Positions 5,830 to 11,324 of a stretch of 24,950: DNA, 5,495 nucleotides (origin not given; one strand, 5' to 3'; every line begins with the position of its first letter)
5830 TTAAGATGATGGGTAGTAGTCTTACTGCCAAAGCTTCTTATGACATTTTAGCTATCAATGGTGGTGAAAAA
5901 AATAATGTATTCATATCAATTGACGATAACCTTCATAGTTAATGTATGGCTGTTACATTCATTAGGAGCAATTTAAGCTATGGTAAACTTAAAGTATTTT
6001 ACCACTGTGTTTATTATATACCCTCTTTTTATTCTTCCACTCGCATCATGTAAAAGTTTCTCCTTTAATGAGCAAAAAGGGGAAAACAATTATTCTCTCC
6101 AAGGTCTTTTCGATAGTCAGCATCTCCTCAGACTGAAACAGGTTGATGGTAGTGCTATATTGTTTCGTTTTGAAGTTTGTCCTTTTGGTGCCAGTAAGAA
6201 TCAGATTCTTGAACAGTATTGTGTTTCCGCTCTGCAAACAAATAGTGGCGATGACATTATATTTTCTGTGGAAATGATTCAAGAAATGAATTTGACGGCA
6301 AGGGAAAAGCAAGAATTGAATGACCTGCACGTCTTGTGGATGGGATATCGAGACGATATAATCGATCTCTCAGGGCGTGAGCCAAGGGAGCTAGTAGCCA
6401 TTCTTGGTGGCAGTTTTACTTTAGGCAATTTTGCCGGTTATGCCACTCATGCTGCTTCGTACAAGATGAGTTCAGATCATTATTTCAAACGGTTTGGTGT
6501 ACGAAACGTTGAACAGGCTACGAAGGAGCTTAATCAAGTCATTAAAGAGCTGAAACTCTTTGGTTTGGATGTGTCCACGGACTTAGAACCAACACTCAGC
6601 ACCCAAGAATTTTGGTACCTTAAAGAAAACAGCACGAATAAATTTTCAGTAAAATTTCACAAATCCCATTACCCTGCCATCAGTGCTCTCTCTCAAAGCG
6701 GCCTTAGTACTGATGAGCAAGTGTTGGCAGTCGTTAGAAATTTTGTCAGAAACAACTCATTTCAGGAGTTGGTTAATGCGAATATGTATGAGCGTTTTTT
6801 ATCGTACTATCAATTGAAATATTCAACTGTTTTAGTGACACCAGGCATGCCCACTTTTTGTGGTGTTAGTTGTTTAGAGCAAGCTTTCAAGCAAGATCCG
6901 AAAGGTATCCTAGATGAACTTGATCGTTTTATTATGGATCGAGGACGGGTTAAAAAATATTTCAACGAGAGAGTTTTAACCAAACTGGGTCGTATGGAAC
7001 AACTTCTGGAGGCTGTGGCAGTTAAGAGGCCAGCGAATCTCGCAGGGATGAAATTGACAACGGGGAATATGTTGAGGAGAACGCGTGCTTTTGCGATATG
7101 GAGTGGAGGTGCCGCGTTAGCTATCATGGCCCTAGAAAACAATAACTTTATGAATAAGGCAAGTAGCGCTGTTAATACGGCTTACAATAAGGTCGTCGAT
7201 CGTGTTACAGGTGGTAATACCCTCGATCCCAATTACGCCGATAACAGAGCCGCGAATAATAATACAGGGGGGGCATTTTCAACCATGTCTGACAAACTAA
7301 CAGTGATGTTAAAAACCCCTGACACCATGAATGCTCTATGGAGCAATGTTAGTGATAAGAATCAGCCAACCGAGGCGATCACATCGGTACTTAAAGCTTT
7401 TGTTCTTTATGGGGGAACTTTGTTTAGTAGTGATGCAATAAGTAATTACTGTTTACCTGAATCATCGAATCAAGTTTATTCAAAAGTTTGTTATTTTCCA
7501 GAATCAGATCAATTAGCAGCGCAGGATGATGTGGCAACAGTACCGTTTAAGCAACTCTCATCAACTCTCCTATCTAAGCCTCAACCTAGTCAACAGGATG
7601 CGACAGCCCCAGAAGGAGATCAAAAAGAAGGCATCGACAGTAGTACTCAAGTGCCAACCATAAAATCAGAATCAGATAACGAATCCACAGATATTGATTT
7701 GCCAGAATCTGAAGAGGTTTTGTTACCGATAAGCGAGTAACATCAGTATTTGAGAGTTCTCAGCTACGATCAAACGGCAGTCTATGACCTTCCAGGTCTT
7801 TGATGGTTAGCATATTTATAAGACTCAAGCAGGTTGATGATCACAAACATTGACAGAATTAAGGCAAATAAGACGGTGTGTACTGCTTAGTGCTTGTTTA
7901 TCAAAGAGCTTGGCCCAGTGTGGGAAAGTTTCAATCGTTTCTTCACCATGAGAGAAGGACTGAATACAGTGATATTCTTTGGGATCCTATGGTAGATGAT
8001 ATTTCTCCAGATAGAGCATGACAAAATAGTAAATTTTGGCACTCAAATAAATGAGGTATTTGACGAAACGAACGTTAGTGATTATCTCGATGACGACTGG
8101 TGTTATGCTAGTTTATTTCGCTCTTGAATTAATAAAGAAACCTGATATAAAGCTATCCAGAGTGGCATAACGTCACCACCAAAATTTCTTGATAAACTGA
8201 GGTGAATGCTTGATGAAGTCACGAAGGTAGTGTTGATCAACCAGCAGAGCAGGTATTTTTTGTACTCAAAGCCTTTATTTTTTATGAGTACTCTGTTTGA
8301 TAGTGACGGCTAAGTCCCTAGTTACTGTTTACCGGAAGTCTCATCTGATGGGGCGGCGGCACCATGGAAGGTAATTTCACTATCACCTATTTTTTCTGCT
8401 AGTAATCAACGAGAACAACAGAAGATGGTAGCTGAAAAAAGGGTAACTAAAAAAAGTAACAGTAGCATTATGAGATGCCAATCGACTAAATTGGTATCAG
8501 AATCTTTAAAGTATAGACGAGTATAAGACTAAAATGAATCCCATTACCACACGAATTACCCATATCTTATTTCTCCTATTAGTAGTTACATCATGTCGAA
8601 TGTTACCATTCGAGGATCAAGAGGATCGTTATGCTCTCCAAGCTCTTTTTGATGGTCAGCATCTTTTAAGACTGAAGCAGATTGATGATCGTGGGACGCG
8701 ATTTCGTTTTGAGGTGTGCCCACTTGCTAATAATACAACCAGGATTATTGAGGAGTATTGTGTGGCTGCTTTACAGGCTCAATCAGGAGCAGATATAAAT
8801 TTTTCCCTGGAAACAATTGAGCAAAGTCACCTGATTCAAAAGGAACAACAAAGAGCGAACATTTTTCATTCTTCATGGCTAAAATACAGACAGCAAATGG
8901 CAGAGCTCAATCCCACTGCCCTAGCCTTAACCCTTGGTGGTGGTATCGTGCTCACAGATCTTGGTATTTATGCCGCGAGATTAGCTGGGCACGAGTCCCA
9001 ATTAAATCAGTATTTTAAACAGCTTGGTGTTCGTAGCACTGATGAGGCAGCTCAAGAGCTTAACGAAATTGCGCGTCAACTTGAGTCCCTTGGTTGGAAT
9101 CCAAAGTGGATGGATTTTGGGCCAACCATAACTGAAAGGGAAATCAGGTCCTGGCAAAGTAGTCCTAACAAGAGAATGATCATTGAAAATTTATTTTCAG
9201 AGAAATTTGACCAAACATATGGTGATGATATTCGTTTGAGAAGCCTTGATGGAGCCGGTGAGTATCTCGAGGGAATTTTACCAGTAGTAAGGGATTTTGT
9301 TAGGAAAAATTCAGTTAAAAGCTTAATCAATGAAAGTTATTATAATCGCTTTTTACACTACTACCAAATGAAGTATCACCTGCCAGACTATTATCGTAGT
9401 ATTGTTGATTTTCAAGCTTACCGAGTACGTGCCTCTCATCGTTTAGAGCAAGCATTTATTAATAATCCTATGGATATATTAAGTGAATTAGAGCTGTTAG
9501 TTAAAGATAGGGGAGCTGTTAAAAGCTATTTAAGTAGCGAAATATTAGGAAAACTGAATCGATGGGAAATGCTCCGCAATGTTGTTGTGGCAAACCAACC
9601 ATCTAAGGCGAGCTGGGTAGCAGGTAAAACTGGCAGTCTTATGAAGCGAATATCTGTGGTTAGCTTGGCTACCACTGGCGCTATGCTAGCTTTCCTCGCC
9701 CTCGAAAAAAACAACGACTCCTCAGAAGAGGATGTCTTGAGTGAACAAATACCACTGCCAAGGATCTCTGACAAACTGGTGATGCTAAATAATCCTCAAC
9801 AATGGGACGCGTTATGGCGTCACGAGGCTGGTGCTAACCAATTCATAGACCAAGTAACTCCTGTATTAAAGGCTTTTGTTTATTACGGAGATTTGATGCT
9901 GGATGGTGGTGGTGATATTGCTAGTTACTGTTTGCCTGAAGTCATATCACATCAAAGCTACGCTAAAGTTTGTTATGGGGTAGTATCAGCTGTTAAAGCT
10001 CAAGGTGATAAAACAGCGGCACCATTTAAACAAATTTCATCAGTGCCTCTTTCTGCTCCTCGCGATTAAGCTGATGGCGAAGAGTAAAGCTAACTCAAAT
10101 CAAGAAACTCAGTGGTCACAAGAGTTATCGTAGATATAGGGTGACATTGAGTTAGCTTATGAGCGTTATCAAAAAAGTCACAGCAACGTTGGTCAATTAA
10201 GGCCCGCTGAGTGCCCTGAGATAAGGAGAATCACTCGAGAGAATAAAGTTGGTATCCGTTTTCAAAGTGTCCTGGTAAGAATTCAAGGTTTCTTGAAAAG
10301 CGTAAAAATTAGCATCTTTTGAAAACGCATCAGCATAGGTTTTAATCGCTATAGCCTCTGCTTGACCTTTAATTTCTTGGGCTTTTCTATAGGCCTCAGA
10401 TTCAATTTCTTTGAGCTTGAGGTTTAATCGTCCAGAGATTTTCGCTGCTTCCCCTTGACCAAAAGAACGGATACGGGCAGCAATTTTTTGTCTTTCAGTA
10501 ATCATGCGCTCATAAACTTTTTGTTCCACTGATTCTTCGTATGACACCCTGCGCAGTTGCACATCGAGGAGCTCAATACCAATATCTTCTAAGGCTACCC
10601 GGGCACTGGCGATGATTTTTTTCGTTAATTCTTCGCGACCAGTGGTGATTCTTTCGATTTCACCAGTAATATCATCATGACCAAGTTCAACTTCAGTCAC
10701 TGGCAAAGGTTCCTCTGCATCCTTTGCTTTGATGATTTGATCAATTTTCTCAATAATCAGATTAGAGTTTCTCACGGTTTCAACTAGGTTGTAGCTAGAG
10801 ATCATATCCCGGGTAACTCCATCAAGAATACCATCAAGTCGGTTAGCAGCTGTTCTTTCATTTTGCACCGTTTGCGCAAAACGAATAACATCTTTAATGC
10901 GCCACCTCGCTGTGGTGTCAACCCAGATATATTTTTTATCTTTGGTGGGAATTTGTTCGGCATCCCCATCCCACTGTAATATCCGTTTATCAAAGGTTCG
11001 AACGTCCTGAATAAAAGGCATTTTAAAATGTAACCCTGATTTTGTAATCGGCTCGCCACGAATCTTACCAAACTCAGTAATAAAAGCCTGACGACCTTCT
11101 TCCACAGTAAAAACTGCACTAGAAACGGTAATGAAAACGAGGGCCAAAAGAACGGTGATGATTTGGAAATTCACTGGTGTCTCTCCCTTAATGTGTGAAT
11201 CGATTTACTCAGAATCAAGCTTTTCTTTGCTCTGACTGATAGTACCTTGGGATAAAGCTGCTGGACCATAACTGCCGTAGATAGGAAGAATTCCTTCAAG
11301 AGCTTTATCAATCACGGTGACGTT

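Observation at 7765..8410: The 'intergenic' gap between the two lipoproteins is a miniaturised third paralogue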

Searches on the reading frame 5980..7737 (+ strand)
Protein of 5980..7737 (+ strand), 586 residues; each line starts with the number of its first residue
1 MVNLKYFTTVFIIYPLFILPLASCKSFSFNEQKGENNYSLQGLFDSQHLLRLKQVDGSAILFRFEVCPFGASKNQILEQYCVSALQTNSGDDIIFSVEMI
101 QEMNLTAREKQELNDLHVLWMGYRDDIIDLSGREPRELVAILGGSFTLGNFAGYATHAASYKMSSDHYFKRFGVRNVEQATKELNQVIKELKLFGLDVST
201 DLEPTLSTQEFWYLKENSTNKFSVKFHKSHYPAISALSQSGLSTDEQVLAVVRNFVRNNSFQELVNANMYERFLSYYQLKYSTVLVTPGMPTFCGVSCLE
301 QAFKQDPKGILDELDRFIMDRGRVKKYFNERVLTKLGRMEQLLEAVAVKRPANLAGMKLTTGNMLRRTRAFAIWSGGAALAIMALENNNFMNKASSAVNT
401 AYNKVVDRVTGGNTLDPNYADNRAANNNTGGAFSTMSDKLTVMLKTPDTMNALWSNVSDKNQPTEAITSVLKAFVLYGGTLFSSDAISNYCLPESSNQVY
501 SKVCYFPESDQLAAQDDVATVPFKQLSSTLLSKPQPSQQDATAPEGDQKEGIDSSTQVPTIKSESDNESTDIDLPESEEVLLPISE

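Call 5: search_protein_families(library=pfam, proteins=[window:5980-7737:+], max_evalue=0.1)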
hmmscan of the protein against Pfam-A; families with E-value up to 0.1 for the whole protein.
window:5980-7737:+ (586 aa): 0 families

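Call 41: find_encoding_contigs(protein=window:5980-7737:+, flank=6000, max_places=8)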
Protein window:5980-7737:+ (586 aa): no gene with exactly this product is on record in the collection.

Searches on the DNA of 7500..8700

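Call 39: search_rna_families(source=window, start=7500, end=8700, threshold=evalue, max_evalue=1)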
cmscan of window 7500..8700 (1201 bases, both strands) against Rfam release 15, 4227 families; matches with E-value up to 1: 0.
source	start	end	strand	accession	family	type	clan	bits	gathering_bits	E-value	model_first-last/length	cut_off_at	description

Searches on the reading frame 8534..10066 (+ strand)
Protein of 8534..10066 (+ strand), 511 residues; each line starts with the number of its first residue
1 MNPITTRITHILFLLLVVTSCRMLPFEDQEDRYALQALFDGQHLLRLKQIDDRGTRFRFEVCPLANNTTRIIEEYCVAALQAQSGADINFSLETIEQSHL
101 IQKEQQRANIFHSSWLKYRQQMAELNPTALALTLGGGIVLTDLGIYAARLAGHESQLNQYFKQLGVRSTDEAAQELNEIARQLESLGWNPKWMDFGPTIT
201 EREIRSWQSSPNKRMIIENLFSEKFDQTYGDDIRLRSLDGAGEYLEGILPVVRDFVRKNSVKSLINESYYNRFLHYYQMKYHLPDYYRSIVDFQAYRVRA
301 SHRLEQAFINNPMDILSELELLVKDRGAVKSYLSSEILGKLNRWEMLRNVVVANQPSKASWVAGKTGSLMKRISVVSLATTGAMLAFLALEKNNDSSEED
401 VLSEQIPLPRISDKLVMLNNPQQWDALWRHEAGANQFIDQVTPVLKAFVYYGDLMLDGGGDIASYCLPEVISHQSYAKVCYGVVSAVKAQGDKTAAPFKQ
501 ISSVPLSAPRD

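Call 5: search_protein_families(library=pfam, proteins=[window:8534-10066:+], max_evalue=0.1)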
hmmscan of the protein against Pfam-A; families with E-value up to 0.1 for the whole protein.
window:8534-10066:+ (511 aa): 2 families
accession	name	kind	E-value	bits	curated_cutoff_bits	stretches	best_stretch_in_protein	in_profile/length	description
PF22037.2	PSD13_N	-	0.018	15.5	27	1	253-296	125-169/224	PSD13 N-terminal repeats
PF12729.13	4HB_MCP_1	-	0.038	14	27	1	82-123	85-126/181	Four helix bundle sensory module for signal transduction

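Call 11: find_homologous_proteins(query=window:8534-10066:+, max_evalue=0.001)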
Query window:8534-10066:+ (511 aa): 1 proteins with E <= 0.001 among 8000 candidates.
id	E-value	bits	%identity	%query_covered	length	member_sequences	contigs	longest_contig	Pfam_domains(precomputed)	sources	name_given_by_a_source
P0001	0.0e+0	1156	100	100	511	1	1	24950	-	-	-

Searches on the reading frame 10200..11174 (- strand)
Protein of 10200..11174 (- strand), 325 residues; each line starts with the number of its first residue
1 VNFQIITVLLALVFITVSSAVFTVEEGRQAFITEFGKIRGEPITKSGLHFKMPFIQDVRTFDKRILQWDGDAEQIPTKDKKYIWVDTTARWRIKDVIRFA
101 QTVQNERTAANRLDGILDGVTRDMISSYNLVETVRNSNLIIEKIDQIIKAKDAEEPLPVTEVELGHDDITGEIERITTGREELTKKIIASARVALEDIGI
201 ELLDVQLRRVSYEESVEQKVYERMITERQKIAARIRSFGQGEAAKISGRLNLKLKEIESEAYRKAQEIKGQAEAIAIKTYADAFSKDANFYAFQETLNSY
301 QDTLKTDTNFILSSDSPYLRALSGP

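Call 59: find_related_loci(query=window:10200-11174:-, collection=genome_contigs, flank=1000)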
Query window:10200-11174:- (325 aa) in genome_contigs; peptide patterns used: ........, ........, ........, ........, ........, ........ (x = any residue, [..] = any of these).
599 stretches matched a pattern (row limit reached: there are more); 446 encode a relative of the query (tblastn E <= 1e-3); the best 80 are kept; 80 distinct loci.
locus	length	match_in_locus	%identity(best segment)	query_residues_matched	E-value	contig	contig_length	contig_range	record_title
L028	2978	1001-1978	58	1-323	4e-118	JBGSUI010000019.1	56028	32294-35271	MAG: Oligoflexales bacterium isolate JTS-AC429 k141_3933098, whole genome shotgun sequence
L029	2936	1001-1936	55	5-322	2e-111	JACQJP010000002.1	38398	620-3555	MAG: Elusimicrobia bacterium isolate NC_groundwater_1154_Ag_S-0.1um_58_61 S_p1_S3_coassembly_k141_104087, whole genome s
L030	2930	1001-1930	58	12-323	8e-111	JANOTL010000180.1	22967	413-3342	MAG: Pseudomonadota bacterium isolate VAR_39_metabat_297 VAR_39_k141_950857, whole genome shotgun sequence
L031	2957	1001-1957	56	3-322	7e-110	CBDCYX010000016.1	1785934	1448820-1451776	MAG: Bacteriovoracaceae bacterium isolate cda3eccb-0914-448c-bd13-2bb6839dcb75 genome assembly, contig: contig_16, whole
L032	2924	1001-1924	54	5-322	2e-108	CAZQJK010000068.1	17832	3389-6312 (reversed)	MAG TPA_asm: uncultured Bacteriovorax sp. isolate SRP118108_co5_526 genome assembly, contig: NODE_2924_length_17832_cov_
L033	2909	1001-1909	56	12-322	1e-108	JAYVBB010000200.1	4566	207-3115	MAG: Pseudomonadota bacterium isolate GL27_UP_concoct_47 GL27_UP_concoct_47_199, whole genome shotgun sequence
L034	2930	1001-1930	55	8-322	4e-108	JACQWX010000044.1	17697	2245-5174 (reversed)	MAG: Elusimicrobia bacterium isolate NC_groundwater_1500_Pr4_B-0.1um_67_5 SR1-18-B1_scaffold_77820, whole genome shotgun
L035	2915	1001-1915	54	12-319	7e-107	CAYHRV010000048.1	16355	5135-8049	MAG TPA_asm: uncultured Elusimicrobia bacterium isolate ERP119705_co15_213 genome assembly, contig: NODE_3698_length_163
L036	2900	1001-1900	54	20-319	2e-104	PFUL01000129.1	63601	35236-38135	MAG: Elusimicrobia bacterium CG_4_9_14_3_um_filter_62_55 CG_4_9_14_3_um_filter_150_scaffold_177_c, whole genome shotgun 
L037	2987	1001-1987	53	1-325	5e-113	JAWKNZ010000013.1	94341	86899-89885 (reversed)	MAG: Bdellovibrionota bacterium isolate ABC2.93 ABC2.93.fa-13, whole genome shotgun sequence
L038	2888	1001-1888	55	22-322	2e-104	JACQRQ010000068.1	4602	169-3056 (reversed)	MAG: Elusimicrobia bacterium isolate NC_groundwater_1363_Ag_S-0.2um_60_33 S_p2_S4_coassembly_k141_1051778, whole genome 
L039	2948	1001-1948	51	5-322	2e-102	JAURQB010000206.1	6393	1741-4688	MAG: Bdellovibrionota bacterium isolate SFB_South_Co_50 k141_3919430, whole genome shotgun sequence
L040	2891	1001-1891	56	20-319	3e-100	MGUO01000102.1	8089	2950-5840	MAG: Elusimicrobia bacterium RIFCSPHIGHO2_02_FULL_57_9 rifcsphigho2_02_scaffold_20771, whole genome shotgun sequence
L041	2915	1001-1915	50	5-322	2e-99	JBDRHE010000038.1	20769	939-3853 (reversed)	MAG: Candidatus Omnitrophota bacterium isolate MEGAHIT-group-1.488 k141_13556026, whole genome shotgun sequence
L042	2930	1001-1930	49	1-324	2e-99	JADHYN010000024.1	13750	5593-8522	MAG: Candidatus Omnitrophota bacterium isolate BS750m-G80 BS-750m-C7709, whole genome shotgun sequence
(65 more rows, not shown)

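Call 75: search_protein_families(library=pfam, proteins=[window:10200-11174:-], max_evalue=0.001)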
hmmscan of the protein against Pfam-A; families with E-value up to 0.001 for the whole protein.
window:10200-11174:- (325 aa): 1 family
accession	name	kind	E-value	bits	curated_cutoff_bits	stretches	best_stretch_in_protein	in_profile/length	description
PF01145.31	Band_7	-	9.3e-32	110.9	23.6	2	23-173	2-151/176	SPFH domain / Band 7 family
